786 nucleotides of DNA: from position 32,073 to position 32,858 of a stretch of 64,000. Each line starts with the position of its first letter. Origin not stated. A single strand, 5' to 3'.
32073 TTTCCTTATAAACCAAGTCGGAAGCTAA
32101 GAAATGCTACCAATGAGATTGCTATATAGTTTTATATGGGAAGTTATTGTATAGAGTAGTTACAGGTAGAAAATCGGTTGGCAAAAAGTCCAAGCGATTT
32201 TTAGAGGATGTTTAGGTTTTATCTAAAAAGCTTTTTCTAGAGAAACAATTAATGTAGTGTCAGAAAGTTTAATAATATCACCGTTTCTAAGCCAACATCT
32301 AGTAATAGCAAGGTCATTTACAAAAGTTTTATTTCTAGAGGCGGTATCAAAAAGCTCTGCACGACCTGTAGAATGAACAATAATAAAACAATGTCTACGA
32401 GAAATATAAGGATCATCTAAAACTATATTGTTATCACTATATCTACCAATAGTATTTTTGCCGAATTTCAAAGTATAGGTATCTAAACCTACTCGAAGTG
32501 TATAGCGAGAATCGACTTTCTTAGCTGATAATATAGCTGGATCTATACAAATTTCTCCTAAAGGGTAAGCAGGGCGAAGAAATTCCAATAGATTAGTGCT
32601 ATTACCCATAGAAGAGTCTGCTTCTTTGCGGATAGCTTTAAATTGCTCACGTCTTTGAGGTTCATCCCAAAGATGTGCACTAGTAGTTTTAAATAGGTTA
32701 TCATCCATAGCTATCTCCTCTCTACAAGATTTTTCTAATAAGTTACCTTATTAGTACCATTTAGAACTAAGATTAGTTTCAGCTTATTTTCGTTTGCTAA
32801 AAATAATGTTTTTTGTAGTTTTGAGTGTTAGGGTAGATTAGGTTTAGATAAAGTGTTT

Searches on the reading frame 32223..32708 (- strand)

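Call 44: search_protein_families(library=pfam, proteins=[window:32223-32708:-], max_evalue=0.001)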
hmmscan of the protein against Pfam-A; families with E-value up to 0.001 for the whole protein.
window:32223-32708:- (161 aa): 2 families
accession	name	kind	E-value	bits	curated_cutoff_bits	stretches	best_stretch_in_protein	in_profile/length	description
PF00498.31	FHA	-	4.4e-18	65.9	20.7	1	86-148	2-66/67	FHA domain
PF16697.10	Yop-YscD_cpl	-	7.4e-10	39.4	33.2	1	78-155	12-90/94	Inner membrane component of T3SS, cytoplasmic domain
